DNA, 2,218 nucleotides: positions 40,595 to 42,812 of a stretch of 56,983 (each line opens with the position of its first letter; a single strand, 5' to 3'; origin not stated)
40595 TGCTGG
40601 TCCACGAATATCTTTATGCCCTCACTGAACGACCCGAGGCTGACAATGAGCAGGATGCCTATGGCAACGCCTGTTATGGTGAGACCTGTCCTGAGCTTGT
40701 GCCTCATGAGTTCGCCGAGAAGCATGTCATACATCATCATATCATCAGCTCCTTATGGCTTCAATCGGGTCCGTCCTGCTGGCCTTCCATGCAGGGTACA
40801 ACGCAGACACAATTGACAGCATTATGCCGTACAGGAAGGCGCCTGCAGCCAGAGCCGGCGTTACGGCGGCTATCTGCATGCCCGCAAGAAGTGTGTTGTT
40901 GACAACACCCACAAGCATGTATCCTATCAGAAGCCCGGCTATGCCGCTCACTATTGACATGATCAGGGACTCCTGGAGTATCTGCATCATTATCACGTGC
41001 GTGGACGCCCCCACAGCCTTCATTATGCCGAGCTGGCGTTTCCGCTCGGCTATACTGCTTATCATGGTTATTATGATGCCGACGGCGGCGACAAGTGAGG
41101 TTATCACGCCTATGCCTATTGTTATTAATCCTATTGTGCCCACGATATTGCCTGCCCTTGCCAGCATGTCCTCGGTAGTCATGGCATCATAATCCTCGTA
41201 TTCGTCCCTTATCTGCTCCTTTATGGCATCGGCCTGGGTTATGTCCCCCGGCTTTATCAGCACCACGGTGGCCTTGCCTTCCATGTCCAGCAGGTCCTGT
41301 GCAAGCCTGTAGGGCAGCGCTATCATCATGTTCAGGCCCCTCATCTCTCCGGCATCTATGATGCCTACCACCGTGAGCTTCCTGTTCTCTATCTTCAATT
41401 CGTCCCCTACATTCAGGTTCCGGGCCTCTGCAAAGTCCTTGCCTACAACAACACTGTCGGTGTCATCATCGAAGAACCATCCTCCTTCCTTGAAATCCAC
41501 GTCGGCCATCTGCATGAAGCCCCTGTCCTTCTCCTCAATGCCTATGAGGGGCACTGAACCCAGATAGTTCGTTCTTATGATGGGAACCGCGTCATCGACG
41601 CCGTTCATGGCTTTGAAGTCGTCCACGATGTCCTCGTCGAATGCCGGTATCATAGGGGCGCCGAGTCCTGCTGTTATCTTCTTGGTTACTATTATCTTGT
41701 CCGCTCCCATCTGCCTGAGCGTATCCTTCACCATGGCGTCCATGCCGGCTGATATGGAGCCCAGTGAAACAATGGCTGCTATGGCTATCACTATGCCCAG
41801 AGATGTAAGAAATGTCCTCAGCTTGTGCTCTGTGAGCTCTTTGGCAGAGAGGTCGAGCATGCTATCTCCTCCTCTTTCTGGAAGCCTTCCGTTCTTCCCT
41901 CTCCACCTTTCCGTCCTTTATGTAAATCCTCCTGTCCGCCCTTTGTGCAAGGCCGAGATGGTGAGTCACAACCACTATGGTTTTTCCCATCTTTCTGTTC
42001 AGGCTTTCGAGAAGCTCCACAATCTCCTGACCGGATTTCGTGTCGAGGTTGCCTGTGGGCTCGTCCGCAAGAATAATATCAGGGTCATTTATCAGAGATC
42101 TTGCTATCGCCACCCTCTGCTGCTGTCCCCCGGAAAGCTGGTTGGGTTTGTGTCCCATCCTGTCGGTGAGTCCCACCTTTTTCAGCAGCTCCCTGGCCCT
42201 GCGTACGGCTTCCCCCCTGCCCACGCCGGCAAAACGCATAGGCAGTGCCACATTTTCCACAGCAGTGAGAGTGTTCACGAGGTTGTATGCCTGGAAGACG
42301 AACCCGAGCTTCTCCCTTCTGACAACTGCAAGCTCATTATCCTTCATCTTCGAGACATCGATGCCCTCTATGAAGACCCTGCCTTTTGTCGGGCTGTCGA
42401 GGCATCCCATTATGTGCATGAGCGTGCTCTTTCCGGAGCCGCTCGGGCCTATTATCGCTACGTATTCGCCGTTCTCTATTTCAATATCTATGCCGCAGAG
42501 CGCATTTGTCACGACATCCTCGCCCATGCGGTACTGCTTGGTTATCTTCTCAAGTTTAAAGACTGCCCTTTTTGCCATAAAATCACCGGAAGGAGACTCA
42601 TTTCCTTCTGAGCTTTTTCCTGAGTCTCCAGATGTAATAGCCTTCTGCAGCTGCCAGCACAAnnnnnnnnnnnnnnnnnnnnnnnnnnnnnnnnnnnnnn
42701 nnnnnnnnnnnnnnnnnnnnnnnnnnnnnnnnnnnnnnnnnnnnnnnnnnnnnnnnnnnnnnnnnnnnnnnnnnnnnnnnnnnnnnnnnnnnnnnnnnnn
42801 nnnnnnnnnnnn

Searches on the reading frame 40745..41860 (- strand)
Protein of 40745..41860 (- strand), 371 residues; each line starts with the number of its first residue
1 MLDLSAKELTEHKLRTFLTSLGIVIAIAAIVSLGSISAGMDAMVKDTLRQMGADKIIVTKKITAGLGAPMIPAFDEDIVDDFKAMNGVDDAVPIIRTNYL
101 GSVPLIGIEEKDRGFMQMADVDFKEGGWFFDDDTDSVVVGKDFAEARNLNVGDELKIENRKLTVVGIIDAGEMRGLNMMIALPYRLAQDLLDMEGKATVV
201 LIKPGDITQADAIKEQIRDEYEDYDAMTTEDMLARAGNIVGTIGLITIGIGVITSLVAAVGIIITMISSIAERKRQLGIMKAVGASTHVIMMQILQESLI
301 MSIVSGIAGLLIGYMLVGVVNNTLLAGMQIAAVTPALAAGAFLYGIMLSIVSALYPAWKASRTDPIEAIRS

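Call 16: search_protein_families(library=pfam, proteins=[window:40745-41860:-])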
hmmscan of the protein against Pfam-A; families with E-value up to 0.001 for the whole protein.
window:40745-41860:- (371 aa): 2 families
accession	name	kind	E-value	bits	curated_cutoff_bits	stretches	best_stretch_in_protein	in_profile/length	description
PF12704.14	MacB_PCD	-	2.5e-24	87.1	27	1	16-219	1-206/207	MacB-like periplasmic core domain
PF02687.27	FtsX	-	1e-17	64.7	25.5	1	250-365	3-120/120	FtsX-like permease C-terminal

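Call 42: find_encoding_contigs(protein=window:40745-41860:-, flank=6000, max_places=10)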
Protein window:40745-41860:- (371 aa): 10 contigs read that carry it; 9 places shown.
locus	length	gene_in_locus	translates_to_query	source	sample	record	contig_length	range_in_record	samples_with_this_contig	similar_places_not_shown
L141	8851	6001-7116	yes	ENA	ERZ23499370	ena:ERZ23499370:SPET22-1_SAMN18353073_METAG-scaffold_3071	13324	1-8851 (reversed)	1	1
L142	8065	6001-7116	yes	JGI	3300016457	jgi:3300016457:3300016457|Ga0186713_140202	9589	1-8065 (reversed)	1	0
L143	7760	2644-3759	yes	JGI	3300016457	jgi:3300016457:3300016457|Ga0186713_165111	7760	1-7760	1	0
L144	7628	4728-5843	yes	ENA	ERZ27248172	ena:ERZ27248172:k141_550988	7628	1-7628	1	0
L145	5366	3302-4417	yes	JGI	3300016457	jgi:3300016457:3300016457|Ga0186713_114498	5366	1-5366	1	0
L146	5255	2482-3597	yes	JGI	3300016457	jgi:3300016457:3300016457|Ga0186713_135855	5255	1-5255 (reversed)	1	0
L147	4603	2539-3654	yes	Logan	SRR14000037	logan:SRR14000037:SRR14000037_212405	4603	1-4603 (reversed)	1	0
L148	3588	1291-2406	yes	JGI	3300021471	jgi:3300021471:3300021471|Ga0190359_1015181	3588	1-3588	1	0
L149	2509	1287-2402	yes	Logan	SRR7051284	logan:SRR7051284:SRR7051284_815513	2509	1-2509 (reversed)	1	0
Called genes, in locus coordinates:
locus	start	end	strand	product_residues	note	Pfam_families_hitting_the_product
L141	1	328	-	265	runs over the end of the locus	PF00573:Ribosomal_L4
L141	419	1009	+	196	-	-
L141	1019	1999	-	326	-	PF00297:Ribosomal_L3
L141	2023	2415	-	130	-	PF00411:Ribosomal_S11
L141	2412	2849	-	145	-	PF01479:S4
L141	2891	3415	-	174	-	PF00416:Ribosomal_S13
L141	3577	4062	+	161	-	PF09339:HTH_IclR (faint)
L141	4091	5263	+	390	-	PF10633:NPCBM_assoc (faint), PF07705:CARDB (weak)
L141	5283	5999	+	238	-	PF00005:ABC_tran, PF02463:SMC_N (faint), PF13304:AAA_21 (faint)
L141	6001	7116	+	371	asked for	PF12704:MacB_PCD, PF02687:FtsX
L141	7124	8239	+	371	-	PF12704:MacB_PCD, PF02687:FtsX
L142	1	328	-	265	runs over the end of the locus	PF00573:Ribosomal_L4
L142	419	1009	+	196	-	-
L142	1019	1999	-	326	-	PF00297:Ribosomal_L3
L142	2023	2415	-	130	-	PF00411:Ribosomal_S11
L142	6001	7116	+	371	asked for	PF12704:MacB_PCD, PF02687:FtsX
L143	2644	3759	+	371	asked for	PF12704:MacB_PCD, PF02687:FtsX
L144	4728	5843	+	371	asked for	PF12704:MacB_PCD, PF02687:FtsX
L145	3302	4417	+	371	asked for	PF12704:MacB_PCD, PF02687:FtsX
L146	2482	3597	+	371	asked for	PF12704:MacB_PCD, PF02687:FtsX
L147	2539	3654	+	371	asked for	PF12704:MacB_PCD, PF02687:FtsX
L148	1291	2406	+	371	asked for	PF12704:MacB_PCD, PF02687:FtsX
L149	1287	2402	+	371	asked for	PF12704:MacB_PCD, PF02687:FtsX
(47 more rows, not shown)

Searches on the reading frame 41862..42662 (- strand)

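Call 16: search_protein_families(library=pfam, proteins=[window:41862-42662:-])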
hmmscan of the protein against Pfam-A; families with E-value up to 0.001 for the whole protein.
window:41862-42662:- (266 aa): 4 families
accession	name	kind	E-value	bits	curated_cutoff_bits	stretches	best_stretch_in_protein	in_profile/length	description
PF00005.33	ABC_tran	-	7e-34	117.8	25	1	57-203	3-136/137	ABC transporter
PF02463.25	SMC_N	-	6.6e-06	26.1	40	0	169-249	130-212/220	RecF/RecN/SMC N terminal domain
PF13304.12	AAA_21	-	1.1e-05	26.1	27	0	69-86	3-20/304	AAA domain, putative AbiEii toxin, Type IV TA system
PF13555.12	AAA_29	-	0.00028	21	27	1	60-82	17-39/61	P-loop containing region of AAA domain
